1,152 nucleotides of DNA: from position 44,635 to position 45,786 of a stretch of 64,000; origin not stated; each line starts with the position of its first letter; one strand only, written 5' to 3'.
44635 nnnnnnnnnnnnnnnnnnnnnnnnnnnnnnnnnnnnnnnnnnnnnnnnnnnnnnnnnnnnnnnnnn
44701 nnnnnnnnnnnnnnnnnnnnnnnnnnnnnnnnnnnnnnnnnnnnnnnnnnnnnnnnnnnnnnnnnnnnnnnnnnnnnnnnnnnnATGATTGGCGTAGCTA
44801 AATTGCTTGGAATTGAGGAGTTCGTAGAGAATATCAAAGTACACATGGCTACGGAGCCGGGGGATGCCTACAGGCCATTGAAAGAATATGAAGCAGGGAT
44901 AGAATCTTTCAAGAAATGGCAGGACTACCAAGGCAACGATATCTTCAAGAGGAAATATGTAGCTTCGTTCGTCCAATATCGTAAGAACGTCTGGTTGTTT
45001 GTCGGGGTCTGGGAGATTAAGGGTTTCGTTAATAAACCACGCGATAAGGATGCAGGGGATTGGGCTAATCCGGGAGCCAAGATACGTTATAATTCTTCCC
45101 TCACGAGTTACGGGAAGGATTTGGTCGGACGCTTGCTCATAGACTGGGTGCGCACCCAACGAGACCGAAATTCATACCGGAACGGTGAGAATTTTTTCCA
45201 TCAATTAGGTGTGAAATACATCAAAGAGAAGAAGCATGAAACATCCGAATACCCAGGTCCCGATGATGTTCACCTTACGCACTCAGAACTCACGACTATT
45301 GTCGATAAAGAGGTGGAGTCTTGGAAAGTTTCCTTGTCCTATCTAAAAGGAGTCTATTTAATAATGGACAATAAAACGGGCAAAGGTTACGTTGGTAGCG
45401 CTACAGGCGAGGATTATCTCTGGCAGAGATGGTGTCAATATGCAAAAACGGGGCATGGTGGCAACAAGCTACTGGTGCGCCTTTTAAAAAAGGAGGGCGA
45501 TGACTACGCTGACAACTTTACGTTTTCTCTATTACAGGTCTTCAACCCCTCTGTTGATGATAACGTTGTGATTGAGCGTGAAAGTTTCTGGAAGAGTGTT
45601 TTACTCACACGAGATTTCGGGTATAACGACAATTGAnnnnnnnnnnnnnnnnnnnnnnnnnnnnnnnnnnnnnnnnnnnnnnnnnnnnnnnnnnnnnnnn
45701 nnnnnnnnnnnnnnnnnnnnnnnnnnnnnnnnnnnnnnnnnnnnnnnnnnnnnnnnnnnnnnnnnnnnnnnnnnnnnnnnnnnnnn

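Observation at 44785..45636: Solitary GIY-YIG nuclease with a novel 185-aa N-terminal domain in an AT-rich island next to the ribosomal-protein cluster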

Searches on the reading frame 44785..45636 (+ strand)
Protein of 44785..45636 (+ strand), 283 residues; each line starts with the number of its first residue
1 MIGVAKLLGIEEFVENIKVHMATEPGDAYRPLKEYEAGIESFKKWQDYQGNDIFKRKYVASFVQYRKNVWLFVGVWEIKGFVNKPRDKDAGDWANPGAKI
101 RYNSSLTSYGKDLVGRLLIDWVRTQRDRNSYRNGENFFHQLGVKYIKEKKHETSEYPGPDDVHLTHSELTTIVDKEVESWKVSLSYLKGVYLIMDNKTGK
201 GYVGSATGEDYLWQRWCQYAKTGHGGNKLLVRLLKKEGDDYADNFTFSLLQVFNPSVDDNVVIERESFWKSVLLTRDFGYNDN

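Call 3: search_protein_families(library=pfam, proteins=[window:44785-45636:+], max_evalue=1)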
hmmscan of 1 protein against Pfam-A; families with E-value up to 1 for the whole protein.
window:44785-45636:+ (283 aa): 1 family
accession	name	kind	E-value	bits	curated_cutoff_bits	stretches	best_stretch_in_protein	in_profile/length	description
PF01541.30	GIY-YIG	-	0.00048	20.8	22.6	1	188-279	2-76/78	GIY-YIG catalytic domain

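Call 4: search_protein_families(library=ncbifam, proteins=[window:44785-45636:+], max_evalue=1)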
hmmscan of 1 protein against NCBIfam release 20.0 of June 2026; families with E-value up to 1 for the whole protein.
window:44785-45636:+ (283 aa): 2 families
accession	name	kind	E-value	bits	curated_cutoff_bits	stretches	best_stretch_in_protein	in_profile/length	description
TIGR01453.1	grpIintron_endo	subfamily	1.4e-08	35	56.05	1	188-281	2-86/215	group I intron endonuclease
NF053522.1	NblD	equivalog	0.13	11.8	80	1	204-224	24-44/62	NblD family protein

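Call 5: search_protein_families(library=padloc, proteins=[window:44785-45636:+], max_evalue=1)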
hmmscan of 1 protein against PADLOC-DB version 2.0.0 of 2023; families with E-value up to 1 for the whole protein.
window:44785-45636:+ (283 aa): 3 families
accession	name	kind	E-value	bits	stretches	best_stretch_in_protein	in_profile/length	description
PDLC03973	UzuA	-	1.1e-65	220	1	29-283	31-278/278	-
PDLC03974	UzuA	-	1.3e-43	147.6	1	102-283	131-310/310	-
PDLC03701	HEase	-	4.6e-06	24.6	1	189-281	4-91/271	homing endonuclease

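Call 8: find_homologous_proteins(query=window:44785-45633:+)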
Query window:44785-45633:+ (283 aa): 45 proteins with E <= 0.001 among 567 candidates.
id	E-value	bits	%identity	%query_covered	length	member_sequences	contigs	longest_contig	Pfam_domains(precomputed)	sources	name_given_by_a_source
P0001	2.2e-192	656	100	100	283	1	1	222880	-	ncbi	ncbi:MAG: GIY-YIG nuclease family protein [Methanobacteriota archaeon]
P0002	2.7e-51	193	40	100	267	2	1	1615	-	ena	-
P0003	8.2e-51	191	41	100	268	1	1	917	PF01541.31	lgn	-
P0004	6.2e-50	188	40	100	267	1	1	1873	-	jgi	jgi:hypothetical protein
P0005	6.7e-50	188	40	95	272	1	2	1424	PF01541.31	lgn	-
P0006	3.0e-49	186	39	100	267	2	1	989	PF01541.31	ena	-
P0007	3.2e-49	186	40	100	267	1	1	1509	-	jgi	jgi:hypothetical protein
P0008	3.3e-49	186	39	100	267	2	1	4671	-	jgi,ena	-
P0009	1.0e-47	181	41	86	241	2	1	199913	PF01541.31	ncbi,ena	-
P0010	1.6e-45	174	40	94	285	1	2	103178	PF01541.31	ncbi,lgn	-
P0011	1.2e-40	158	36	94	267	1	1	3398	-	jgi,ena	-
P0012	3.5e-39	153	40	76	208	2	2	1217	-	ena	-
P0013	9.2e-37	145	40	77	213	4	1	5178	-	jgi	-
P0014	4.1e-30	123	40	60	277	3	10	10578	-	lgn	-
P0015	5.4e-23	100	33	82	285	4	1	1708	-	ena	-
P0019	6.8e-21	93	32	81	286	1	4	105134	-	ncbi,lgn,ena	-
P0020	1.7e-19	88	32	86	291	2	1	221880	-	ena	-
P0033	7.3e-18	83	33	82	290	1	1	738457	-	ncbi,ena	-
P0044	1.8e-14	72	29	86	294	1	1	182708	-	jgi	jgi:hypothetical protein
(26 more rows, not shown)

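Call 36: predict_structure(alignment_id=A1)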
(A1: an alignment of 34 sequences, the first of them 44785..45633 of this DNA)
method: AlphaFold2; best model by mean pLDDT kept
length: 283 residues; sequences in the alignment: 34
mean_pLDDT: 91.1   pTM: 0.66
mean pLDDT of the five models: 91.1, 90.9, 90.8, 90.5, 88.7
residues with pLDDT >= 90: 208; 70-90: 56; 50-70: 18; < 50: 1
segments of 3 or more residues with pLDDT < 50: none
pLDDT, mean of each block of 10 residues (from residue 1): 94 96 69 88 88 90 92 97 74 76 96 96 82 93 93 82 93 90 96 98 96 97 97 97 97 97 98 96 82
secondary structure, 60 per line:
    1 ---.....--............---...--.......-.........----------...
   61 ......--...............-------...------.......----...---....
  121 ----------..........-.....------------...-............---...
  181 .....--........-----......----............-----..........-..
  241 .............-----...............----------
elements in order: H4-8 H11-16 E17-22 H31-37 H39-47 E58-66 E69-83 E100-106 E117-120 E131-133 H134-140 E142-146 E163-165 H166-174 H178-185 E188-195 E201-206 H211-222 H228-237 H239-244 E245-253 H259-273

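Call 42: fold_search(model_id=the predicted structure, library=pdb)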
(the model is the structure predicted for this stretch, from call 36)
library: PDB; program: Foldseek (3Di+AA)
matches with E <= 10: 297; with E <= 0.001: 3
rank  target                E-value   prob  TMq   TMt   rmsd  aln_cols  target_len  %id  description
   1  1ln0_A                2.5e-04  1.00  0.27  0.72   3.4        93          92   30  Structure of the Catalytic Domain of Homing Endonuclease I-TevI (released 2002-10-30)
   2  1ln0_B                2.7e-04  1.00  0.28  0.74   3.3        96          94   30  Structure of the Catalytic Domain of Homing Endonuclease I-TevI (released 2002-10-30)
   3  1mk0                  4.4e-04  1.00  0.28  0.72   3.5        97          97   29  catalytic domain of intron endonuclease I-TevI, E75A mutant (released 2002-10-30)
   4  5l09_A                6.3e-02  0.28  0.15  0.22  10.7       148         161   11  Crystal Structure of Quorum-Sensing Transcriptional Activator from Yersinia enterocolitica in complex with 3-oxo-N-[(3 (released 2016-09-07)
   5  5l07_B                7.6e-02  0.20  0.14  0.20  11.1       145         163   13  Crystal Structure of Quorum-Sensing Transcriptional Activator from Yersinia enterocolitica (released 2016-09-07)
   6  2f5t_X                1.2e-01  0.04  0.11  0.13  17.3       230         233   10  Crystal Structure of the sugar binding domain of the archaeal transcriptional regulator TrmB (released 2006-02-21)
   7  8dq0_D                1.6e-01  0.10  0.12  0.14  12.1       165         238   14  Quorum-sensing receptor RhlR bound to PqsE (released 2022-12-07)
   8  9r2r_C                1.7e-01  0.13  0.13  0.22  12.8       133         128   12  De novo designed M7 protein fold (released 2025-05-14)
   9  9r2r_A                1.9e-01  0.09  0.14  0.20  12.7       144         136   11  De novo designed M7 protein fold (released 2025-05-14)
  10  7l4y_B                2.6e-01  0.10  0.14  0.21  10.6       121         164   10  YTH Domain of Human YTHDC1 with dsDNA Comprising Single N6mA joined by Two Six-bp DNA Duplexes in P212121 Crystal (released 2021-11-03)
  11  1ts4_A                4.0e-01  0.02  0.09  0.12  17.3       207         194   11  Q139K MUTANT OF TOXIC SHOCK SYNDROME TOXIN-1 FROM S. AUREUS (released 1998-12-16)
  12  5y6b_A                4.2e-01  0.12  0.20  0.33  12.0       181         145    9  Crystal structure of ZmASCH Y47F mutant protein from Zymomonas mobilis (released 2018-07-18)
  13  3efy_A                4.5e-01  0.20  0.20  0.28  10.2       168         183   14  Structure of the Cyclomodulin Cif from Pathogenic Escherichia coli (released 2008-10-28)
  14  8i9r_Cy               4.8e-01  0.15  0.15  0.17  11.2        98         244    8  Cryo-EM structure of a Chaetomium thermophilum pre-60S ribosomal subunit - State 5S RNP (released 2023-05-17)
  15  9r2r_B                5.1e-01  0.08  0.12  0.20  13.2       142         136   11  De novo designed M7 protein fold (released 2025-05-14)
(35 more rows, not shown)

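Call 53: search_solved_structures(query=A1, max_evalue=10, show_alignments=2)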
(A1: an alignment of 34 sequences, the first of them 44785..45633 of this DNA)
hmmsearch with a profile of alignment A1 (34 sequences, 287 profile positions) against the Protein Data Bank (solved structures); distinct sequences matched with E-value up to 10: 2.
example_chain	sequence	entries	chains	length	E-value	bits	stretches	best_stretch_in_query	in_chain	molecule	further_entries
1ln0_A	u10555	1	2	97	9.9e-11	44.7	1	199-286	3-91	intron-associated endonuclease 1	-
1mk0_A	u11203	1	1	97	6.6e-09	38.7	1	199-286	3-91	Intron-associated endonuclease 1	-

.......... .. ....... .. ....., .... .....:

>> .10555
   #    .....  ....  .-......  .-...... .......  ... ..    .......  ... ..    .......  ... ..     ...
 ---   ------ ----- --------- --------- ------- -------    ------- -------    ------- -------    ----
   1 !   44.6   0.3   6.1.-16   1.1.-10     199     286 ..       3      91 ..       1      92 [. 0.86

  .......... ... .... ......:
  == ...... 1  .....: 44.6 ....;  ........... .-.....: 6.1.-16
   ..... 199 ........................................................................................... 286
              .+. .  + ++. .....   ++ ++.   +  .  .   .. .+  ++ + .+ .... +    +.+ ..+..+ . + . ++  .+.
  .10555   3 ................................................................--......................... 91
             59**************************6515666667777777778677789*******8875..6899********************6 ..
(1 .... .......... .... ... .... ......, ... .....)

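Call 61: find_encoding_contigs(protein=P0010, flank=8000, max_places=2)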
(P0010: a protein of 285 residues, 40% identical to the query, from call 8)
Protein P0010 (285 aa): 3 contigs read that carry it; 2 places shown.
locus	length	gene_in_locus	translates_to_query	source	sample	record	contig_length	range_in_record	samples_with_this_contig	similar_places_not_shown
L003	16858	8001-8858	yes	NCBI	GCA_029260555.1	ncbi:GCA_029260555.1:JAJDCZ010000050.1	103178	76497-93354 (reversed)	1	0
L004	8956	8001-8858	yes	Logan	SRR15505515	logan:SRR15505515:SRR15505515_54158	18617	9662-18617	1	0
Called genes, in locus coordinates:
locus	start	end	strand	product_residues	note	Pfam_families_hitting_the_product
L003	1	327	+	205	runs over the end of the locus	-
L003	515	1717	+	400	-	PF26550:Tricorn_2nd (faint), PF26549:Tricorn_N (weak), PF07676:PD40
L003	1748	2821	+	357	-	PF05448:AXE1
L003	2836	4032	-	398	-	PF08495:FIST, PF10442:FIST_C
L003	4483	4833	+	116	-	-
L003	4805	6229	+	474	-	PF02878:PGM_PMM_I, PF02879:PGM_PMM_II, PF02880:PGM_PMM_III, PF00408:PGM_PMM_IV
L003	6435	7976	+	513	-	-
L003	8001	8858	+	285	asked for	PF01541:GIY-YIG (faint)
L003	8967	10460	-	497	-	PF00004:AAA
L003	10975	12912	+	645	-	PF01421:Reprolysin, PF13583:Reprolysin_4, PF13688:Reprolysin_5, PF13574:Reprolysin_2, PF13582:Reprolysin_3, PF00404:Dockerin_1 (weak)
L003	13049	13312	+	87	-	-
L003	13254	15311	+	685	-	-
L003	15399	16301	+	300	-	PF01040:UbiA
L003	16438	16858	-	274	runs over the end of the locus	-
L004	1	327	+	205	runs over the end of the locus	-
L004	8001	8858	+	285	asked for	PF01541:GIY-YIG (faint)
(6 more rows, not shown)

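Call 62: find_encoding_contigs(protein=P0009, flank=8000, max_places=2)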
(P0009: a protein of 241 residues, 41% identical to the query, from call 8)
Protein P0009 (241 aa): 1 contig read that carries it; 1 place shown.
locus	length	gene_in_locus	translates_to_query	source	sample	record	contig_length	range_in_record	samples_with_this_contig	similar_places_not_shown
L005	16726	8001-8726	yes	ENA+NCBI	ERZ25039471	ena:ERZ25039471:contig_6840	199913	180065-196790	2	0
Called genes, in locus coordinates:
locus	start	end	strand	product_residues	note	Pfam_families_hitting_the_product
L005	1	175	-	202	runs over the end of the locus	PF22566:UBA_8, PF00889:EF_TS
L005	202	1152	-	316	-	PF00318:Ribosomal_S2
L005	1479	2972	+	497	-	PF13506:Glyco_transf_21, PF00535:Glycos_transf_2, PF13641:Glyco_tranf_2_3, PF13632:Glyco_trans_2_3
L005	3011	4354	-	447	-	PF11638:DnaA_N, PF00308:Bac_DnaA, PF01695:IstB_IS21, PF00004:AAA, PF08299:Bac_DnaA_C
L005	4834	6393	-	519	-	PF01590:GAF, PF13185:GAF_2, PF01590:GAF, PF13185:GAF_2, PF13492:GAF_3, PF07730:HisKA_3, PF02518:HATPase_c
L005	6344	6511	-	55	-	-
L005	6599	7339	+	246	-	PF00368:HMG-CoA_red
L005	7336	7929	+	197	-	PF00368:HMG-CoA_red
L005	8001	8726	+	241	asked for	PF01541:GIY-YIG (faint)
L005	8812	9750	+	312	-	PF08541:ACP_syn_III_C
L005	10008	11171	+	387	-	PF00108:Thiolase_N, PF02803:Thiolase_C (faint), PF22691:Thiolase_C_1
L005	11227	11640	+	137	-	PF12172:zf-ChsH2, PF01796:OB_ChsH2_C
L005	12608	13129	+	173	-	PF02357:NusG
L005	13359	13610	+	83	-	-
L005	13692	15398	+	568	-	PF02706:Wzz, PF13500:AAA_26 (faint), PF13807:GNVR (weak), PF01656:CbiA, PF10609:ParA, PF13614:AAA_31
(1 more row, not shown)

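Call 89: search_protein_families(library=phrogs, proteins=[window:44785-45633:+], max_evalue=0.01)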
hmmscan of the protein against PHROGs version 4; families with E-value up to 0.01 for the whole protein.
window:44785-45633:+ (283 aa): 2 families
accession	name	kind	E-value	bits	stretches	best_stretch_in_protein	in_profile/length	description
phrog_26160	-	unknown function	3.7e-51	174.9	1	15-283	17-278/278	-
phrog_314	-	DNA, RNA and nucleotide metabolism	8.5e-09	35.9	1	189-281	180-261/574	homing endonuclease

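Call 90: search_dna_similar(query=window:44785-45633:+, collection=phages, mode=protein, max_rows=15, max_evalue=0.001)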
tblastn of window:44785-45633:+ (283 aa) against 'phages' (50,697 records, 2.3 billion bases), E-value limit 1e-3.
Records with a match: 36; places in all: 36; records where one place covers at least 80% of the query: 2.
Best place of each record, by identity: <60% 36.
By first word of the organism name: Klebsiella 20; Escherichia 8; Acinetobacter 6; Bacteriophage 1; Shigella 1.
By host as written in the record: - 3; Klebsiella sp. 2609 3; Klebsiella aerogenes 3; Acinetobacter baumannii strain KZ1100 2; Acinetobacter baumannii strain RES-241 2; Acinetobacter baumannii strain RES-3023 2; Klebsiella oxytoca; Klebsiella penumoniae 2; Klebsiella pneumoniae 2544 2; and 15 more.
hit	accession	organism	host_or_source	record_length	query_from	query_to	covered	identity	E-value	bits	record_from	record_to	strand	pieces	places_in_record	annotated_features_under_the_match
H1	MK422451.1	Klebsiella phage ST13-OXA48phi12.3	Klebsiella pneumoniae ST13-OXA48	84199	15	283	95%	32.6%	3e-35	139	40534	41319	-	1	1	GIY-YIG nuclease family protein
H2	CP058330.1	Klebsiella phage vB_Kpn_1825-KPC53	Klebsiella pneumoniae subsp. pneumoniae ...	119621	15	283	95%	32.6%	3e-35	139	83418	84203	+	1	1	record has no annotation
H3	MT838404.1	Bacteriophage sp.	human fecal samples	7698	177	283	38%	43.1%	4e-19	92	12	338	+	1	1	record has no annotation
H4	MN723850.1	Acinetobacter phage vB_AbaM_Apostate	Acinetobacter baumannii strain KZ1100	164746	185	281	34%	34.0%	5e-4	47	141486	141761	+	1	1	putative intron endonuclease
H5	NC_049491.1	Acinetobacter phage vB_AbaM_Apostate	Acinetobacter baumannii strain KZ1100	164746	185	281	34%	34.0%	5e-4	47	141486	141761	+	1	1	homing endonuclease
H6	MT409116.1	Acinetobacter phage Octan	Acinetobacter baumannii strain RES-241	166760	185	281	34%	34.0%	5e-4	47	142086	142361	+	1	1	putative intron endonuclease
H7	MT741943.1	Acinetobacter phage Meroveus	Acinetobacter baumannii strain RES-241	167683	185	281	34%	34.0%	5e-4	47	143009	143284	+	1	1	putative intron endonuclease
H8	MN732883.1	Acinetobacter phage vB_AbaM_Kimel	Acinetobacter baumannii strain RES-3023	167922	185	281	34%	34.0%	5e-4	47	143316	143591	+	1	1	putative I-TevI-like homing endonuclease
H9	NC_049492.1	Acinetobacter phage vB_AbaM_Kimel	Acinetobacter baumannii strain RES-3023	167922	185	281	34%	34.0%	5e-4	47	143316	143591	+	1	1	homing endonuclease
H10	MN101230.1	Klebsiella phage KPN6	Klebsiella oxytoca; Klebsiella ...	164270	189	281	33%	29.0%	2e-5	52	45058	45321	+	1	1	endonuclease I-Tevi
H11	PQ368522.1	Klebsiella phage Mexia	Klebsiella pneumoniae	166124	189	281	33%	29.0%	2e-5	52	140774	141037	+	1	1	hypothetical protein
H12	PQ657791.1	Klebsiella phage Roth17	Klebsiella sp. 2609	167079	189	281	33%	29.0%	2e-5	52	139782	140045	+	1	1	homing endonuclease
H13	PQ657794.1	Klebsiella phage Roth21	Klebsiella sp. 2609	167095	189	281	33%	29.0%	2e-5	52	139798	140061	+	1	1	homing endonuclease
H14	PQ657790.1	Klebsiella phage Roth16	Klebsiella sp. 2609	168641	189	281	33%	29.0%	2e-5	52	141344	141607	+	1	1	homing endonuclease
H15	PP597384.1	Klebsiella phage vB_KM5a1-KLB2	Klebsiella sp. M5a1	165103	189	281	33%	29.0%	2e-5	52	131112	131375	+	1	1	intron-associated endonuclease 1 protein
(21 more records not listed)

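Call 93: list_cluster_members(proteins=[P0001])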
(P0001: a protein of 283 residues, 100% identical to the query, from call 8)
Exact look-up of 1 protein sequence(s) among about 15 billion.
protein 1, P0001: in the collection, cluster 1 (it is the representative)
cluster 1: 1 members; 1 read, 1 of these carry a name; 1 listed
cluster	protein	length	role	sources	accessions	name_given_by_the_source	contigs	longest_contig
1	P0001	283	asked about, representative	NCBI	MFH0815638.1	MAG: GIY-YIG nuclease family protein [Methanobacteriota archaeon]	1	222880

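Call 94: find_encoding_contigs(protein=P0033, flank=6000, max_places=1)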
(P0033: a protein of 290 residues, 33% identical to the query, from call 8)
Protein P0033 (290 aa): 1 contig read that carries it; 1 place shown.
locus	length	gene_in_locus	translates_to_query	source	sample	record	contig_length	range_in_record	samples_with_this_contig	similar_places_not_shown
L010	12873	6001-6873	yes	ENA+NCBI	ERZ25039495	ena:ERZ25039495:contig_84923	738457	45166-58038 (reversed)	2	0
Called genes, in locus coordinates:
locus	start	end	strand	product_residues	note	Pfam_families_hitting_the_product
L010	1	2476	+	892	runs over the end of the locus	PF01624:MutS_I, PF05188:MutS_II, PF05192:MutS_III, PF05190:MutS_IV, PF00488:MutS_V, PF27441:MutS_C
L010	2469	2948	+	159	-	PF00582:Usp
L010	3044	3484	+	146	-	PF00903:Glyoxalase, PF13669:Glyoxalase_4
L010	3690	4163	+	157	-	PF00565:SNase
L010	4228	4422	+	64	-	PF04588:HIG_1_N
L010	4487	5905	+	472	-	PF00330:Aconitase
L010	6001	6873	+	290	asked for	-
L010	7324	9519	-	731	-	PF17764:PriA_3primeBD, PF00270:DEAD, PF04851:ResIII, PF00271:Helicase_C (faint), PF18319:Zn_ribbon_PriA, PF18074:PriA_C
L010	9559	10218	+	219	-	PF00923:TAL_FSA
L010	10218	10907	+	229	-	PF04340:DUF484 (weak)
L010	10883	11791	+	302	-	PF02899:Phage_int_SAM_1, PF00589:Phage_integrase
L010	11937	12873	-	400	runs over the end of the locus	PF03825:Nuc_H_symport, PF07690:MFS_1, PF01306:LacY_symp, PF12832:MFS_1_like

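Call 95: find_encoding_contigs(protein=P0020, flank=6000, max_places=1)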
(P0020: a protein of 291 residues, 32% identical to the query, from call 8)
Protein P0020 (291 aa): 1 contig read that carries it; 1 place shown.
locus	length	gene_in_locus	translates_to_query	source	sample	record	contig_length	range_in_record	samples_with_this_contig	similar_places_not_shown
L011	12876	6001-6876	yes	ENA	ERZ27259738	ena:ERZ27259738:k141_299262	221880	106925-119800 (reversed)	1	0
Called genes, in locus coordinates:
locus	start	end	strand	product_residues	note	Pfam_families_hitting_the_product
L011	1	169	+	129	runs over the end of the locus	PF01042:Ribonuc_L-PSP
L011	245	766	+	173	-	PF00582:Usp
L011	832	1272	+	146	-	PF00903:Glyoxalase, PF13669:Glyoxalase_4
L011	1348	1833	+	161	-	PF00565:SNase (weak)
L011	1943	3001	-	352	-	PF13640:2OG-FeII_Oxy_3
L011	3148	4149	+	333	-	-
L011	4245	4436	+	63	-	PF04588:HIG_1_N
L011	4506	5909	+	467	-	PF00330:Aconitase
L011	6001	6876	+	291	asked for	-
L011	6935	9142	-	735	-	PF17764:PriA_3primeBD, PF00270:DEAD, PF04851:ResIII, PF18319:Zn_ribbon_PriA, PF00271:Helicase_C (weak), PF18074:PriA_C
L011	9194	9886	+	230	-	-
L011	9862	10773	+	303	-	PF02899:Phage_int_SAM_1, PF00589:Phage_integrase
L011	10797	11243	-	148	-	-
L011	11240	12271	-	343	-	PF01636:APH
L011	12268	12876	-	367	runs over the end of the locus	-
